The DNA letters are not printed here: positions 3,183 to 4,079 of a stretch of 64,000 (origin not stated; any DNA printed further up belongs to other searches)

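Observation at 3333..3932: MuB homologue that keeps the N-terminal HTH but has lost the Walker A P-loop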

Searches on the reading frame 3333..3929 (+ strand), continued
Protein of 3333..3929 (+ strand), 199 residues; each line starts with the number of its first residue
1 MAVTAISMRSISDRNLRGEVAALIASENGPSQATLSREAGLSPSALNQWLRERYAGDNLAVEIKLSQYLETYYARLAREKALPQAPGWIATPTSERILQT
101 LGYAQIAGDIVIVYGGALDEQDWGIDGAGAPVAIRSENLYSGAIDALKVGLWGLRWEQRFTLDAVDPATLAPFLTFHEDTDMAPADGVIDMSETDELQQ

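Call 28: search_solved_structures(query=window:3333-3929:+, max_evalue=1, show_alignments=2)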
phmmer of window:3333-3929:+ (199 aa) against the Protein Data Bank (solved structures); distinct sequences matched with E-value up to 1: 2.
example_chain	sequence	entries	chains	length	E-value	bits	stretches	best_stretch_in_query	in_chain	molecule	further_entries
8xvb_A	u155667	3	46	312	2e-06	31.2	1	16-116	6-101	ATP-dependent target DNA activator B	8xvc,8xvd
2mqk_A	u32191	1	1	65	0.0033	20.7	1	16-74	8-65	ATP-dependent target DNA activator B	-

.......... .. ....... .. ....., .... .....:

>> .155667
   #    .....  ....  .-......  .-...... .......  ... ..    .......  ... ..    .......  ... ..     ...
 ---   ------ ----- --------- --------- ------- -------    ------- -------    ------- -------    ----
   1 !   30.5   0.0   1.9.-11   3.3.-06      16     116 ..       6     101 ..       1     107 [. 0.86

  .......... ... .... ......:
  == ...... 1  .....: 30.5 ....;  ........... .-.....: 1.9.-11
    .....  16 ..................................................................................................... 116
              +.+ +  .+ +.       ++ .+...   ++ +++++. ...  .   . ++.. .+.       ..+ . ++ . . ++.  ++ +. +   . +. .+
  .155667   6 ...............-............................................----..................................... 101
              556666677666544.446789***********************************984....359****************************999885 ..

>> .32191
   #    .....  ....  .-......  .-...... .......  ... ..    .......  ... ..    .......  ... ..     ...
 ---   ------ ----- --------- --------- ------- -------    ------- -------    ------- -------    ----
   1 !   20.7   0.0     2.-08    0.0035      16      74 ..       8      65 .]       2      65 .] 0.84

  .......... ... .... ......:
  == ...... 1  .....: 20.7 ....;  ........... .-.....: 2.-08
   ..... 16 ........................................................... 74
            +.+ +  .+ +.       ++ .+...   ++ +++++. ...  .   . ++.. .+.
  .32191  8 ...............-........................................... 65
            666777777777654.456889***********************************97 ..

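Call 45: search_protein_families(library=ncbifam, proteins=[window:3333-3929:+], max_evalue=0.01)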
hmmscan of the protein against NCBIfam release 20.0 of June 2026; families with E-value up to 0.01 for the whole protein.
window:3333-3929:+ (199 aa): 0 families

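Call 50: search_protein_representatives(protein=window:3333-3929:+)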
Query: 199 residues. Proteins with E-value up to 0.001 (for the whole library): 444; up to 1e-10: 81; up to 1e-30: 2. The best 150 are listed.
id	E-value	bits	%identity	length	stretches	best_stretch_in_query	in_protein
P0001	3.1e-121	418.8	100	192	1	8-199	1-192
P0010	1.1e-31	126.8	67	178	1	110-199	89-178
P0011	1.4e-22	97.0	44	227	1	11-124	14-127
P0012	5.8e-22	95.0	42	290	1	9-117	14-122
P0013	4.7e-20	88.8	41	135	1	14-117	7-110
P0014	5.4e-20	88.6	49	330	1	11-117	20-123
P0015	3.7e-19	85.9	47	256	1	12-117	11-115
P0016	6.4e-19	85.1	49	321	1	26-117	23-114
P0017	3.4e-18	82.7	55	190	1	115-199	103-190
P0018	3.6e-18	82.6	45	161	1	23-117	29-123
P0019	9.9e-18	81.2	45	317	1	15-117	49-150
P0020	1.2e-17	81.0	49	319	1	22-117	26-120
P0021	2.0e-17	80.2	39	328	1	10-115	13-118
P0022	3.1e-17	79.6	39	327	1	12-117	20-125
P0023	4.8e-17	79.0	50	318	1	14-117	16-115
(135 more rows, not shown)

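Call 52: find_encoding_contigs(protein=P0010, flank=10000, max_places=4)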
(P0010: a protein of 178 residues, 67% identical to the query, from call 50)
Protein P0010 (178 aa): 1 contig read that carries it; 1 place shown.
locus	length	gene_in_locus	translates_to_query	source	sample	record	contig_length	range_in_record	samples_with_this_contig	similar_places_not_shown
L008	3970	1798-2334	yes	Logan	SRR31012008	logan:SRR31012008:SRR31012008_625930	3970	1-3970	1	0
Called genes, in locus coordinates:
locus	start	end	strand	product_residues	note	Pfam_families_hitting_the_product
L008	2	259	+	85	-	?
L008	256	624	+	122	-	-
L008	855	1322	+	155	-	PF07030:Phage_Mu_Gp36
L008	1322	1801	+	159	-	PF05069:Phage_tail_S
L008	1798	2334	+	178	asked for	-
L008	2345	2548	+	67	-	PF10948:DUF2635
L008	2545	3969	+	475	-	?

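Call 63: predict_structure(alignment_id=A7)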
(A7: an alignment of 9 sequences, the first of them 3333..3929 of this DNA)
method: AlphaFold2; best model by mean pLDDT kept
length: 199 residues; sequences in the alignment: 9
mean_pLDDT: 54.5   pTM: 0.40
mean pLDDT of the five models: 54.5, 54.3, 54.2, 54.1, 53.0
residues with pLDDT >= 90: 41; 70-90: 24; 50-70: 20; < 50: 114
segments of 3 or more residues with pLDDT < 50: 1-9, 100-199
pLDDT, mean of each block of 10 residues (from residue 1): 40 79 86 93 94 92 91 78 51 51 41 34 34 36 32 33 33 28 33 31
secondary structure, 60 per line:
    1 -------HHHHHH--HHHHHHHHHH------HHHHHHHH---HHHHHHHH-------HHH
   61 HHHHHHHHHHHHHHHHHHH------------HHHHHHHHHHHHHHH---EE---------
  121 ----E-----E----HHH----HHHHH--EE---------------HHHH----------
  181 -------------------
elements in order: H8-13 H16-25 H32-39 H43-50 H58-79 H92-106 H143-147 H167-170

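Call 67: find_encoding_contigs(protein=window:3333-3929:+, flank=3000, max_places=10)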
Protein window:3333-3929:+ (199 aa): 2 contigs read that carry it; 1 place shown.
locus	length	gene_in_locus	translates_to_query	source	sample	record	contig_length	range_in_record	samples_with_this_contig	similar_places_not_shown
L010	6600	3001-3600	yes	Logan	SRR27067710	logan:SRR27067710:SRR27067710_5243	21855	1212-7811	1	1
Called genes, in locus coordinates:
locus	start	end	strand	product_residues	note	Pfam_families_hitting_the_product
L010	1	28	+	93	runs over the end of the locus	PF13693:HTH_35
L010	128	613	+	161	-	-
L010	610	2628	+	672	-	PF02316:HTH_Tnp_Mu_1, PF09039:HTH_Tnp_Mu_2, PF02914:DDE_2, PF09299:Mu-transpos_C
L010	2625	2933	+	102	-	-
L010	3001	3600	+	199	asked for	-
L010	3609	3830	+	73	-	PF10948:DUF2635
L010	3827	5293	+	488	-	PF04984:Phage_sheath_1, PF17482:Phage_sheath_1C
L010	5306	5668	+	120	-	PF10618:Tail_tube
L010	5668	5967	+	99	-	PF23746:Gp41_Mu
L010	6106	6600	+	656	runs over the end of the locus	PF10145:PhageMin_Tail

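Call 73: fold_search(model_id=the predicted structure, library=pdb)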
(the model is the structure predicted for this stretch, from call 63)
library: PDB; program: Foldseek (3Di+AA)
matches with E <= 10: 227; with E <= 0.001: 0
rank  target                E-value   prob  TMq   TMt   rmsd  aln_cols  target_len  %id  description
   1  2mqk_MODEL_1_A        3.4e-02  1.00  0.28  0.82   1.8        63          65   30  Solution structure of N terminal domain of the MuB AAA+ ATPase (released 2015-07-01)
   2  2ao9_H                3.2e-01  0.18  0.19  0.27  12.7       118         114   17  Structural Genomics, The crystal structure of a Phage protein (phBC6A51) from Bacillus cereus ATCC 14579 (released 2005-09-27)
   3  2ao9_F                3.6e-01  0.14  0.16  0.26  13.2       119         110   16  Structural Genomics, The crystal structure of a Phage protein (phBC6A51) from Bacillus cereus ATCC 14579 (released 2005-09-27)
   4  5d4z_H                4.9e-01  0.38  0.22  0.40  11.4       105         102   15  Crystal structure of Repressor from Salmonella-temperate phage (released 2016-04-27)
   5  3qq6_A                5.2e-01  0.96  0.24  0.61   2.7        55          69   22  The N-terminal DNA binding domain of SinR from Bacillus subtilis (released 2011-06-15)
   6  2ao9_G                5.2e-01  0.11  0.15  0.25  14.0       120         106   18  Structural Genomics, The crystal structure of a Phage protein (phBC6A51) from Bacillus cereus ATCC 14579 (released 2005-09-27)
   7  3qq6_B                6.6e-01  0.93  0.24  0.62   2.6        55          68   22  The N-terminal DNA binding domain of SinR from Bacillus subtilis (released 2011-06-15)
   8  1b0n_A                6.6e-01  0.51  0.24  0.43   8.4       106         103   15  SINR PROTEIN/SINI PROTEIN COMPLEX (released 1999-01-13)
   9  5d4z_1                7.5e-01  0.25  0.23  0.38  12.2       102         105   19  Crystal structure of Repressor from Salmonella-temperate phage (released 2016-04-27)
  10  1y7y_A                8.5e-01  0.82  0.24  0.61   4.1        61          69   24  High-resolution crystal structure of the restriction-modification controller protein C.AhdI from Aeromonas hydrophila (released 2005-02-22)
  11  4yg1_A                8.5e-01  0.82  0.23  0.56   2.7        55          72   20  HipB-O1-O2 complex/P21212 crystal form (released 2015-07-29)
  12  2r1j_L                8.5e-01  0.54  0.20  0.47   4.1        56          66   27  Crystal Structure of the P22 c2 Repressor protein in complex with the synthetic operator 9T (released 2008-04-29)
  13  8pi7_A                8.5e-01  0.41  0.29  0.34  12.4       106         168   15  DNA binding domain of HNF-1A bound to P2-HNF4A promoter DNA variant (P2 -169C>T) (released 2024-06-19)
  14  6xgt_A                8.5e-01  0.16  0.22  0.27  19.3       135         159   17  Crystal structure of cyanase from the thermophilic fungus Thermomyces lanuginosus (released 2021-01-27)
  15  1y7y_B                9.5e-01  0.80  0.23  0.60   2.6        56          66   23  High-resolution crystal structure of the restriction-modification controller protein C.AhdI from Aeromonas hydrophila (released 2005-02-22)
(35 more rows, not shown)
